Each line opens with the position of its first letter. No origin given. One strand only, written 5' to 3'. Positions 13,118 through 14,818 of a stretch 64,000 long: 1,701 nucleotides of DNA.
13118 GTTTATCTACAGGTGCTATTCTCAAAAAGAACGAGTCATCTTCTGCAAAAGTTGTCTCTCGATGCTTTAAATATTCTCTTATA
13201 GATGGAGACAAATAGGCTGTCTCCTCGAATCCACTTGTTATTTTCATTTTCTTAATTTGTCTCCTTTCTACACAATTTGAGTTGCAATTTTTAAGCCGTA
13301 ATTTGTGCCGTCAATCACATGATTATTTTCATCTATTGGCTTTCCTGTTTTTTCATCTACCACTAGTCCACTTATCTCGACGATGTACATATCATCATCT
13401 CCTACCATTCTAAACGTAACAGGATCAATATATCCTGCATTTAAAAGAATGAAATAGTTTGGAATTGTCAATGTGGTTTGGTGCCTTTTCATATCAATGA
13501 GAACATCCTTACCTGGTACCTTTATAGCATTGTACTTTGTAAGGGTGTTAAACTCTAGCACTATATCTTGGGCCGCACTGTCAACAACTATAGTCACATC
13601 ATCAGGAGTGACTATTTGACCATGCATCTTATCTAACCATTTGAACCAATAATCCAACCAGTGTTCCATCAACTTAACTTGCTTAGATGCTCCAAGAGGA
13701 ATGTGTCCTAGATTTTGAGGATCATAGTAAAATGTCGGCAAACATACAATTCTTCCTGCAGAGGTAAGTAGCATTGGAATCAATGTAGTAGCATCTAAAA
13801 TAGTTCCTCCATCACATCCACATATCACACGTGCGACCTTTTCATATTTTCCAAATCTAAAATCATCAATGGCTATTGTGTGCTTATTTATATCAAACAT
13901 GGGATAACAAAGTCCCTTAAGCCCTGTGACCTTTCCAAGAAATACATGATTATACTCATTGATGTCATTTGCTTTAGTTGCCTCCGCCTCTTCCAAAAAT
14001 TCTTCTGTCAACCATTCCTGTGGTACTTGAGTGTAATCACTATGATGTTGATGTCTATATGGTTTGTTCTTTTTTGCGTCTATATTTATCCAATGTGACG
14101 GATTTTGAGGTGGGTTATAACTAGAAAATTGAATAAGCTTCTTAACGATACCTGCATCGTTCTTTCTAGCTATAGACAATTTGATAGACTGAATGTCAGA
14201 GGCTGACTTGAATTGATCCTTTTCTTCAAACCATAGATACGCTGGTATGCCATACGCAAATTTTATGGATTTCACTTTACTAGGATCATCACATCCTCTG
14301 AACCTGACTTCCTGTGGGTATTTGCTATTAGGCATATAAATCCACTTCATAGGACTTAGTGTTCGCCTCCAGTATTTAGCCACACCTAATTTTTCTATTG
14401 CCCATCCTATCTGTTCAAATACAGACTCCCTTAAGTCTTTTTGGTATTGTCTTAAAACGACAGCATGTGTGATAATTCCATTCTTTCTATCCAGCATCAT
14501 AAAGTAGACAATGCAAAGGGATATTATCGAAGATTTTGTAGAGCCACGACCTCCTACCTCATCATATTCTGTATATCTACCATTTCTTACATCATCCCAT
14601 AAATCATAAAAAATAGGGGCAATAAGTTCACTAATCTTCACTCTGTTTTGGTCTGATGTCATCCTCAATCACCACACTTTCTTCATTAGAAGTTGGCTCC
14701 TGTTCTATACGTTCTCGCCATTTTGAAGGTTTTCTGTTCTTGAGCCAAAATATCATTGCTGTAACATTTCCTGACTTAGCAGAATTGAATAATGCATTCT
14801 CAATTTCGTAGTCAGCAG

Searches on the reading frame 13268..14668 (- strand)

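Call 56: search_protein_families(library=phrogs, proteins=[window:13268-14668:-], max_evalue=0.00001)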
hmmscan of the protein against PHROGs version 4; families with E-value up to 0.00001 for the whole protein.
window:13268-14668:- (466 aa): 3 families
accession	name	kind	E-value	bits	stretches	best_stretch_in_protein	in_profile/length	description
phrog_3717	-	head and packaging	7.3e-37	128.3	1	16-263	7-240/277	terminase large subunit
phrog_2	-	head and packaging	4.3e-22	79.7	1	38-454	283-584/807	terminase large subunit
phrog_8711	-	head and packaging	4.3e-11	43.8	1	7-99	4-88/89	terminase large subunit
